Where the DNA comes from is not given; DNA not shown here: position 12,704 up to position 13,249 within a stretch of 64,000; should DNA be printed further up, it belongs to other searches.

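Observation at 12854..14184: MerF-like two-TM protein translationally coupled to a His-rich COG0523 metallochaperone GTPase, outside any mer operon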

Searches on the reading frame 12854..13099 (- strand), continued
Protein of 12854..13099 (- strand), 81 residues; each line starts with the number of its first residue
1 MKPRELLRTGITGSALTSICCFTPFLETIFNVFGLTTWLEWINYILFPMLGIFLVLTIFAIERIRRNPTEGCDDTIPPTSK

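Call 34: find_encoding_contigs(protein=P0131, flank=6000, max_places=4)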
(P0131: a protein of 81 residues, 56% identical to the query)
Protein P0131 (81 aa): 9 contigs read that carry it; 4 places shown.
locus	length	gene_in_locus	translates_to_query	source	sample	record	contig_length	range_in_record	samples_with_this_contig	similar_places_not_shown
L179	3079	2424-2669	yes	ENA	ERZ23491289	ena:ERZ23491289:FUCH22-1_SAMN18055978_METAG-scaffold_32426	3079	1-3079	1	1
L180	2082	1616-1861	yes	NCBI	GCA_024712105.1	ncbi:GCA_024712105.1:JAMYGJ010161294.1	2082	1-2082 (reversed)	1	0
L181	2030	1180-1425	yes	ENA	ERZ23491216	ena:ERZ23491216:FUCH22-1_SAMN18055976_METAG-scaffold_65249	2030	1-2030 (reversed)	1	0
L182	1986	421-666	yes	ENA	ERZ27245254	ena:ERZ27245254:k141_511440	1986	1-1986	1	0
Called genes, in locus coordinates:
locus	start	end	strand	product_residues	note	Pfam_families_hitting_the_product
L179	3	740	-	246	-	?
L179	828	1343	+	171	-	PF01475:FUR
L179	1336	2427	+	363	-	PF02492:cobW, PF07683:CobW_C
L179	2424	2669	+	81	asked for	PF11431:Transport_MerF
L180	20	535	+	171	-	PF01475:FUR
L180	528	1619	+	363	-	PF02492:cobW, PF07683:CobW_C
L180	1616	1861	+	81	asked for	PF11431:Transport_MerF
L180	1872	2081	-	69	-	?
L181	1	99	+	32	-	?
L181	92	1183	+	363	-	PF02492:cobW, PF07683:CobW_C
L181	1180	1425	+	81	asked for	PF11431:Transport_MerF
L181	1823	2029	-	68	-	?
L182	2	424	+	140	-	?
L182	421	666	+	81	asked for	PF11431:Transport_MerF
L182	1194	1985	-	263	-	?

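Call 57: search_solved_structures(query=window:12854-13099:-, max_evalue=1, show_alignments=1)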
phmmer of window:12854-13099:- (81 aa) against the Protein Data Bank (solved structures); distinct sequences matched with E-value up to 1: 4.
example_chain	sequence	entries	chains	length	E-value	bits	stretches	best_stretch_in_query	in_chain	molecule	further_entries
2m67_A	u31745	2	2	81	2.2e-12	50.3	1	3-67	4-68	MerF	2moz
2h3o_A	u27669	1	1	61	2.7e-09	40.5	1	12-66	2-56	MerF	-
2lj2_A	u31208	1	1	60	4e-09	39.9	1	13-66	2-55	MerF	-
1waz_A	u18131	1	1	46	2.7e-06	30.9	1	23-66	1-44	MERF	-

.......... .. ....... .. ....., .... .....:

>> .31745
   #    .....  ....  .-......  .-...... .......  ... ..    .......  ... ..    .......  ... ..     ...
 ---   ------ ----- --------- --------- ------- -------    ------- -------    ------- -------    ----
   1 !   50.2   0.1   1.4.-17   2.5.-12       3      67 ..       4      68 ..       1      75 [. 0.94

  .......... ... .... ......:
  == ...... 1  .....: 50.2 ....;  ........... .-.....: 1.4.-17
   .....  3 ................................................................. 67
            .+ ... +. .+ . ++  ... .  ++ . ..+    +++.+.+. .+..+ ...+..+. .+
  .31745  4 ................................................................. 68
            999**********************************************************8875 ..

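Call 63: search_protein_families(library=pfam, proteins=[L012:2937-3764:+, L022:1507-2925:+, L031:3120-4967:+, L042:3976-4980:+, L049:4371-4967:+, L053:3062-4300:+, L060:742-1755:+, L063:61-888:+, L073:1753-2667:+, L161:5554-6747:+], max_evalue=0.00001)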
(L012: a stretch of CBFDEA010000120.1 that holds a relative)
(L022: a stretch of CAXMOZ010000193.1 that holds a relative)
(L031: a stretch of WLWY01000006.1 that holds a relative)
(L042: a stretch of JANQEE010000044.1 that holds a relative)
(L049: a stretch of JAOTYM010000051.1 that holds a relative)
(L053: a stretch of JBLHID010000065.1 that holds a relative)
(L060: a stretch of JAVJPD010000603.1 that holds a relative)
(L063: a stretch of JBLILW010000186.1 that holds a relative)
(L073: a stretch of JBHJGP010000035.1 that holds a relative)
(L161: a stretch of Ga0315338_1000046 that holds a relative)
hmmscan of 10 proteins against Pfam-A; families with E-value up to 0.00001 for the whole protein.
L012:2937-3764:+ (275 aa): 2 families
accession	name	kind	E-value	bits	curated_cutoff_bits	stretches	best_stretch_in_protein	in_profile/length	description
PF03641.19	Lysine_decarbox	-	6.7e-26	91.5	27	1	128-257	1-129/131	Possible lysine decarboxylase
PF18306.6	LDcluster4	-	2e-10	40.9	26.3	1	114-198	30-111/151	SLOG cluster4 family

L022:1507-2925:+ (472 aa): 2 families
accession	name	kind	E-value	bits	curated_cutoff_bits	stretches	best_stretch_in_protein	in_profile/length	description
PF00155.27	Aminotran_1_2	-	2.5e-37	129.4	19.7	1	108-460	3-358/361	Aminotransferase class I and II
PF00392.27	GntR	-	5.8e-14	51.9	27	1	4-67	1-64/64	Bacterial regulatory proteins, gntR family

L031:3120-4967:+ (615 aa): 5 families
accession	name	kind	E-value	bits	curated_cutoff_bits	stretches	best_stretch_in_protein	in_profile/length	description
PF09382.16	RQC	-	1.6e-31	108.9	23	1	404-512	2-110/114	RQC domain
PF00270.35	DEAD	-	4.5e-23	82.3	26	1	25-186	2-164/167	DEAD/DEAH box helicase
PF00570.28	HRDC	-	3.5e-21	75.4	23.8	1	536-602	2-68/68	HRDC domain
PF00271.37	Helicase_C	-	7.1e-21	75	23.5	1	224-328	6-110/110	Helicase conserved C-terminal domain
PF16124.10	RecQ_Zn_bind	-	4.7e-18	66.1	25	1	340-401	2-66/66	RecQ zinc-binding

L042:3976-4980:+ (334 aa): 1 family
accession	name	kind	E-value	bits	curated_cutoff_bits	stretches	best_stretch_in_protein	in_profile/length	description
PF00291.31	PALP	-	1.3e-54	186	35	1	10-318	2-295/295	Pyridoxal-phosphate dependent enzyme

L049:4371-4967:+ (198 aa): 1 family
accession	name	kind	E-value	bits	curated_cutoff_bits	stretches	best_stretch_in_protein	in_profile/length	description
PF09997.14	DUF2238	-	3.9e-64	215.2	26.4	1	37-176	2-140/140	Predicted membrane protein (DUF2238)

L053:3062-4300:+ (412 aa): 2 families
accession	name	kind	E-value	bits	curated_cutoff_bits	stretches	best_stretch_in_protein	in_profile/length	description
PF00266.25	Aminotran_5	-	9.2e-46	156.9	21.5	1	24-402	3-370/371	Aminotransferase class-V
PF01053.26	Cys_Met_Meta_PP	-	3.1e-06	26.4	27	1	57-231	38-207/381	Cys/Met metabolism PLP-dependent enzyme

L060:742-1755:+ (337 aa): 0 families

L063:61-888:+ (275 aa): 1 family
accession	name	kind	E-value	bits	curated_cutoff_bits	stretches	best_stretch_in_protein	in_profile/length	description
PF00155.27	Aminotran_1_2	-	5.4e-25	88.8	19.7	1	2-264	96-359/361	Aminotransferase class I and II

L073:1753-2667:+ (304 aa): 1 family
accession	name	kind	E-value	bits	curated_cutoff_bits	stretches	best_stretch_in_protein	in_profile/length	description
PF05721.19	PhyH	-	2.6e-34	119.8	22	1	22-228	1-212/213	Phytanoyl-CoA dioxygenase (PhyH)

L161:5554-6747:+ (397 aa): 4 families
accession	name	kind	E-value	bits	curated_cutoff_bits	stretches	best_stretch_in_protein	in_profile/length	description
PF01494.25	FAD_binding_3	-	6.2e-24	85.3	22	1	13-355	3-347/349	FAD binding domain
PF01266.30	DAO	-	1.2e-07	32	27.9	0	14-47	2-35/353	FAD dependent oxidoreductase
PF05834.18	Lycopene_cycl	-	4e-07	29.9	23.4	0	106-177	77-147/380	Lycopene cyclase protein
PF07992.20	Pyr_redox_2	-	6.1e-06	26.3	26.1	0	14-46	3-35/291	Pyridine nucleotide-disulphide oxidoreductase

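Call 66: predict_structure(alignment_id=A5)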
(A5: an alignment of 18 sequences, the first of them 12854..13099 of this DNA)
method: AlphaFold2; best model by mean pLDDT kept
length: 81 residues; sequences in the alignment: 18
mean_pLDDT: 65.6   pTM: 0.35
mean pLDDT of the five models: 65.6, 65.0, 64.4, 63.0, 58.1
residues with pLDDT >= 90: 0; 70-90: 36; 50-70: 35; < 50: 10
segments of 3 or more residues with pLDDT < 50: 71-75
pLDDT, mean of each block of 10 residues (from residue 1): 53 70 74 64 70 82 67 48 43
secondary structure, 60 per line:
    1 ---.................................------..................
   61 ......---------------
elements in order: H4-36 H43-66

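Call 67: search_protein_representatives(alignment_id=A5)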
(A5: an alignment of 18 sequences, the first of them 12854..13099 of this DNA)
Query: 18 sequences, 81 profile positions. Proteins with E-value up to 0.001 (for the whole library): 1102; up to 1e-10: 495; up to 1e-30: 1. The best 150 are listed.
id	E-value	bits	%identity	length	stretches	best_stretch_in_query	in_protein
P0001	1.6e-33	130.7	-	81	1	1-80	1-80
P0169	2.2e-28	114.2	-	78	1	1-75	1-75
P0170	5.3e-28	113.0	-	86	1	1-77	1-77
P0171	3.2e-27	110.5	-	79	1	1-73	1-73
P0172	4.3e-27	110.0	-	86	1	1-69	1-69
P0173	5.1e-27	109.8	-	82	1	1-75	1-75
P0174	9.0e-27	109.0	-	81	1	1-78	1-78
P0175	9.7e-27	108.9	-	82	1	1-77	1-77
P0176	1.2e-25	105.4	-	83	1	1-73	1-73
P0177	2.1e-25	104.6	-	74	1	2-69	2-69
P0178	3.7e-25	103.9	-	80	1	2-75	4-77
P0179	1.0e-24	102.4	-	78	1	1-73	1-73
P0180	4.6e-24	100.3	-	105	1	2-74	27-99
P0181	8.1e-24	99.5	-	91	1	3-65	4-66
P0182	1.1e-23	99.1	-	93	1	3-68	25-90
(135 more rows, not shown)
